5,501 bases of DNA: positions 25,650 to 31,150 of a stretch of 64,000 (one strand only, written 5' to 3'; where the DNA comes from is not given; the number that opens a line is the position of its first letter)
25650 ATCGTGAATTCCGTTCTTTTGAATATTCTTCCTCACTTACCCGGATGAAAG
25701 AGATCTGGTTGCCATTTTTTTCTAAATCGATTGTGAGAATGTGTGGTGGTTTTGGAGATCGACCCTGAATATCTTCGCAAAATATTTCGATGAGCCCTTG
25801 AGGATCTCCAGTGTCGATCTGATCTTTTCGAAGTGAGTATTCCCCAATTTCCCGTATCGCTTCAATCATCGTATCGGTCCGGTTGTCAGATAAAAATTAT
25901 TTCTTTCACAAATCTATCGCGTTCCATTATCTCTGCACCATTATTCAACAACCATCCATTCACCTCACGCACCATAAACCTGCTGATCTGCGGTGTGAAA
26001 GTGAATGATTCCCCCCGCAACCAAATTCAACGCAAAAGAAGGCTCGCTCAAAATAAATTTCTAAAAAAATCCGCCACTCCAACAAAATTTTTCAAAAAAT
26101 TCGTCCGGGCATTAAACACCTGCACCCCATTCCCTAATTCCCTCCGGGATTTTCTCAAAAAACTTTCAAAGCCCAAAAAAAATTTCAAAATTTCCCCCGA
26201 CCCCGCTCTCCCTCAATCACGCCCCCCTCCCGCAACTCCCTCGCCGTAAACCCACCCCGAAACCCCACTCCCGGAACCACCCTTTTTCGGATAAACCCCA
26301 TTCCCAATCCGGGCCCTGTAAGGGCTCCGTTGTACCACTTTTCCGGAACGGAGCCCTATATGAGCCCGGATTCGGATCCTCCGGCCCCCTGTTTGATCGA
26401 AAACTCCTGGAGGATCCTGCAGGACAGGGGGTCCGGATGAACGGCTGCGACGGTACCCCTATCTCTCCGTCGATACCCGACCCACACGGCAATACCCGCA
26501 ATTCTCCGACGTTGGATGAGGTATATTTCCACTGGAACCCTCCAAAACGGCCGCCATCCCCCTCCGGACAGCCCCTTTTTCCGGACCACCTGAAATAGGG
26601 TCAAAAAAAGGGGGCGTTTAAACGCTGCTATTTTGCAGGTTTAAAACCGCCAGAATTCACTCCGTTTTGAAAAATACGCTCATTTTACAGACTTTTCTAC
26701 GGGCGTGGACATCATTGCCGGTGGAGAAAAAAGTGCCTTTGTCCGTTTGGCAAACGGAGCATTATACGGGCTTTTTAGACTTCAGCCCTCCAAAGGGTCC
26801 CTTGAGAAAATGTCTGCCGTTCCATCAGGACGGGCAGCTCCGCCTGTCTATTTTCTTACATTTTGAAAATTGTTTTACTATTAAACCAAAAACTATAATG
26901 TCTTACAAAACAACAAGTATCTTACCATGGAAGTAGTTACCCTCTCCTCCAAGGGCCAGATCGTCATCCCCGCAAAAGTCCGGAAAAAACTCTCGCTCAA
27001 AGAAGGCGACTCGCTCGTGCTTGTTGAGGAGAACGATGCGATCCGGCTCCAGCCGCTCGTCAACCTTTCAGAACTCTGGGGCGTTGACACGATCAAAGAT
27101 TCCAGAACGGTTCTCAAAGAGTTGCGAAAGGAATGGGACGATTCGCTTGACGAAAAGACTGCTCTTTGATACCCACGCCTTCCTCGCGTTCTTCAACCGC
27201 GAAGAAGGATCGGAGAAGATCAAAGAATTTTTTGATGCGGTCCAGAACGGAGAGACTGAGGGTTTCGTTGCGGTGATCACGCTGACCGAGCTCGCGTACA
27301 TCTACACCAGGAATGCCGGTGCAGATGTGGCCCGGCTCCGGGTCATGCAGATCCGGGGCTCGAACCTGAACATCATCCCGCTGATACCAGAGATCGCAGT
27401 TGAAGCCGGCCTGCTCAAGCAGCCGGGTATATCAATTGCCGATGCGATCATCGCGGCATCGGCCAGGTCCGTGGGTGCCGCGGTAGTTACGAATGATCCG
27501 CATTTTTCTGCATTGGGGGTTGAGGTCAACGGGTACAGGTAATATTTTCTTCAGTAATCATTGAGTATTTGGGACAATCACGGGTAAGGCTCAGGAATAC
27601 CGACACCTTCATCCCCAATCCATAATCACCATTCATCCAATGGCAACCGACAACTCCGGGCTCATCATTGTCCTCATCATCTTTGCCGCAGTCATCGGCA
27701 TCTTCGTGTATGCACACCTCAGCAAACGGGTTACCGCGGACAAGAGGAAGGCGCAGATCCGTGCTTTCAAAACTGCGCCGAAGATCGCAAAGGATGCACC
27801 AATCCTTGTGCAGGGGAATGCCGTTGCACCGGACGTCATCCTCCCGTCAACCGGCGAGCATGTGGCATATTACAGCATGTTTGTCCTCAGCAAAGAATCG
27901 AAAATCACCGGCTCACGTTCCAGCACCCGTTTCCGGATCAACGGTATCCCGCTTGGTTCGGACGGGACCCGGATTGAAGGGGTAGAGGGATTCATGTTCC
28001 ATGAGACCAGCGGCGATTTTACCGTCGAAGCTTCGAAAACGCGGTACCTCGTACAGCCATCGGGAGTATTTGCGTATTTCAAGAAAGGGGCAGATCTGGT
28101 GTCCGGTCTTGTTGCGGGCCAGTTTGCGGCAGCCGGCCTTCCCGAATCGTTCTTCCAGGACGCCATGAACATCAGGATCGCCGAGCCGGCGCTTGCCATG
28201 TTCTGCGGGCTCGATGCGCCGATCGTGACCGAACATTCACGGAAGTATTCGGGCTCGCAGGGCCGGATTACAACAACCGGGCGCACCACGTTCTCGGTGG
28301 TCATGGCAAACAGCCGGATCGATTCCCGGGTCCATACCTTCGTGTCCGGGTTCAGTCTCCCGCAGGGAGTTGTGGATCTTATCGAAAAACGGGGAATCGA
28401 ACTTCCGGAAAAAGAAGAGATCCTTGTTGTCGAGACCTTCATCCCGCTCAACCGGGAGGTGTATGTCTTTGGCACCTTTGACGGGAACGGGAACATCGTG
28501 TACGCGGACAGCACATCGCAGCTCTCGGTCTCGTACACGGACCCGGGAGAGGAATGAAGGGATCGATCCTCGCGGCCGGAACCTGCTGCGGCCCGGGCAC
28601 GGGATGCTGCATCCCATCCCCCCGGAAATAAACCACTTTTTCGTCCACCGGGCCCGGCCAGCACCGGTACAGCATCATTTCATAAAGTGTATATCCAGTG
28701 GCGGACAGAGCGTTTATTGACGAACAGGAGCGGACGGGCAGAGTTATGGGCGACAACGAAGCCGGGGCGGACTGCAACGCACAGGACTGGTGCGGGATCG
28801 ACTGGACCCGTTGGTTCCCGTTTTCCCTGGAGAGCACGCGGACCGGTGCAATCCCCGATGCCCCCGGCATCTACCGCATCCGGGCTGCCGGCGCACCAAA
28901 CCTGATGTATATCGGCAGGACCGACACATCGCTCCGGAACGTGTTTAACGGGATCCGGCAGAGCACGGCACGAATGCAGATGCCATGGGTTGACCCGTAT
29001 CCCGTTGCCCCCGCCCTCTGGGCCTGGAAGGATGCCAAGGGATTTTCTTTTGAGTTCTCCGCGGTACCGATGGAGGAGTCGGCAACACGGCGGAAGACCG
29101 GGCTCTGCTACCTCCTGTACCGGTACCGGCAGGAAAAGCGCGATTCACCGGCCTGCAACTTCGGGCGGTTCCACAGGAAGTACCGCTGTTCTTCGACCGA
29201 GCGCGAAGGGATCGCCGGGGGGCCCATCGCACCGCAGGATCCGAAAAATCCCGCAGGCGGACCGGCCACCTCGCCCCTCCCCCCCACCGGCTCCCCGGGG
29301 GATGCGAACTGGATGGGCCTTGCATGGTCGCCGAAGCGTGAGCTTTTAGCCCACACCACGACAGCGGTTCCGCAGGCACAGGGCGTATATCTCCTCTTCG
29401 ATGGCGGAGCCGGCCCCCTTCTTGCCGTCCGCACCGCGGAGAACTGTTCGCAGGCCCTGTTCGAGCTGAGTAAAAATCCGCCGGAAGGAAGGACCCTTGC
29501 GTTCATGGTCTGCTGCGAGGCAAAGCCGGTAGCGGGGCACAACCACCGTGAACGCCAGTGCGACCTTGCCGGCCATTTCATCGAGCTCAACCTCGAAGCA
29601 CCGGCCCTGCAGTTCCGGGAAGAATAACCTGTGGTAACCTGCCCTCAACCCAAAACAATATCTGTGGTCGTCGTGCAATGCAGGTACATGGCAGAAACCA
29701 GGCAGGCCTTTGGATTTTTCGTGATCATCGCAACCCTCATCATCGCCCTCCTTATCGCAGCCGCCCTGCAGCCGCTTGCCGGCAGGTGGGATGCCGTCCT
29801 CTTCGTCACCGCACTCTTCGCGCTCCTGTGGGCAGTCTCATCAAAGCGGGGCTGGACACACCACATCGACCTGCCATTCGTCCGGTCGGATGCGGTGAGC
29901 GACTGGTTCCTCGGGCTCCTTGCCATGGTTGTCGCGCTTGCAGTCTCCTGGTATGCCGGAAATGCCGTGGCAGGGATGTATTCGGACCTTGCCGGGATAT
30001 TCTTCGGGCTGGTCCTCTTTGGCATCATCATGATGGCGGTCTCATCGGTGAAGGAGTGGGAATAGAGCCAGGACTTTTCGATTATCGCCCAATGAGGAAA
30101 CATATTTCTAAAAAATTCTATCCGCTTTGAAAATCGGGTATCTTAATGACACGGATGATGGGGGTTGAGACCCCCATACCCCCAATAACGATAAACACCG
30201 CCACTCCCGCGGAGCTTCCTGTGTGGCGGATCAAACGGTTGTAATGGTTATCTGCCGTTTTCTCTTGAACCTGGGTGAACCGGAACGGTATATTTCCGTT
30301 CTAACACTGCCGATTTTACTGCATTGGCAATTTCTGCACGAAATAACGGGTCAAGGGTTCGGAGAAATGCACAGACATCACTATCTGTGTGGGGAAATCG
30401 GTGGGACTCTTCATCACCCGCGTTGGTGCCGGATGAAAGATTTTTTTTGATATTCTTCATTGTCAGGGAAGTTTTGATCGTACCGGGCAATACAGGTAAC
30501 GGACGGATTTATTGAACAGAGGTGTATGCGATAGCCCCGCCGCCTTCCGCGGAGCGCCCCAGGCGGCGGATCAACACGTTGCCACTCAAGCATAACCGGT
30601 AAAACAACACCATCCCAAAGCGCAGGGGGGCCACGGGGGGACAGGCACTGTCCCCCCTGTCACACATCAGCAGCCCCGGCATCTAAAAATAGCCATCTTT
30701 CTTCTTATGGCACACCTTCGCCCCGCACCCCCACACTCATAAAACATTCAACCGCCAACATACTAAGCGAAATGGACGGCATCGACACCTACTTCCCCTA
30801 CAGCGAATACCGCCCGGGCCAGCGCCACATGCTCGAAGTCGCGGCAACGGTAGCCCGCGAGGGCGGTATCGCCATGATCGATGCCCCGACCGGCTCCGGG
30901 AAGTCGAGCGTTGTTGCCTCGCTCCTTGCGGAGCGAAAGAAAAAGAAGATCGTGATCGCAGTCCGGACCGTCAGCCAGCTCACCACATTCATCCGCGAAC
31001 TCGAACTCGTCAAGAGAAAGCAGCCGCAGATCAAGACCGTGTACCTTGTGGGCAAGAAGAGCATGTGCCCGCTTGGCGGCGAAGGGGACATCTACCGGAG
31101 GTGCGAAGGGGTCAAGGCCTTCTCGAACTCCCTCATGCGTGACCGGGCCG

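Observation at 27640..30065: Uncharacterised three-gene module beside VapBC and CRISPR-Cas: TM-anchored GIDE-like protein + tandem GIY-YIG-like protein + small 4-TM protein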

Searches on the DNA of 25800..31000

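Call 93: search_rna_families(source=window, start=25800, end=31000, threshold=evalue, max_evalue=0.1)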
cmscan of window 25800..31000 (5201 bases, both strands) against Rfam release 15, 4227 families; matches with E-value up to 0.1: 1.
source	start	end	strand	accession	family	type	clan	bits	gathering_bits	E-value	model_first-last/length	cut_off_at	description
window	26299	26379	+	RF01996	mir-995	Gene; miRNA;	-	28.6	72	0.012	1-88/88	no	mir-995 microRNA precursor family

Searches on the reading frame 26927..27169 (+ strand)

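Call 3: search_protein_families(library=pfam, proteins=[window:26927-27169:+], max_evalue=1)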
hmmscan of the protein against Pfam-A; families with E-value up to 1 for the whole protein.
window:26927-27169:+ (80 aa): 3 families
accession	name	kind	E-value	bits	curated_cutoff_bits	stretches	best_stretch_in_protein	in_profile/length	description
PF04014.23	MazE_antitoxin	-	1.9e-12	47.4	24.7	1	3-44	1-43/48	Antidote-toxin recognition MazE, bacterial antitoxin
PF15937.10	PrlF_antitoxin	-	0.0079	16.8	32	1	5-32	3-30/99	prlF antitoxin for toxin YhaV_toxin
PF18096.6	Thump_like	-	0.091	13.1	26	1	5-33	30-59/78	THUMP domain-like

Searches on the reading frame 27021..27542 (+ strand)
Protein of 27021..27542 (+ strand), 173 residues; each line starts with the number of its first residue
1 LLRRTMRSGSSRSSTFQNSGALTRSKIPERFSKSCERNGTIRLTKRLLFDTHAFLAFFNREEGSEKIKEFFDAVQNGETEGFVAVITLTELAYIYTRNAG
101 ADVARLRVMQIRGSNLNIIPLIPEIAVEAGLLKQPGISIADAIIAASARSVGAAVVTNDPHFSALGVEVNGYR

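Call 3: search_protein_families(library=pfam, proteins=[window:27021-27542:+], max_evalue=1)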
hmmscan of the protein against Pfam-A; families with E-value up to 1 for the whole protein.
window:27021-27542:+ (173 aa): 3 families
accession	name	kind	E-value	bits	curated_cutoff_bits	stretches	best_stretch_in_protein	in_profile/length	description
PF01850.27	PIN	-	6e-20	72.5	23.6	1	48-165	2-117/120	PIN domain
PF13470.12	PIN_3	-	5.5e-05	24.4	27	1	46-106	1-62/115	PIN domain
PF16289.11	PIN_12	-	0.034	15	32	1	48-101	2-55/172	PIN domain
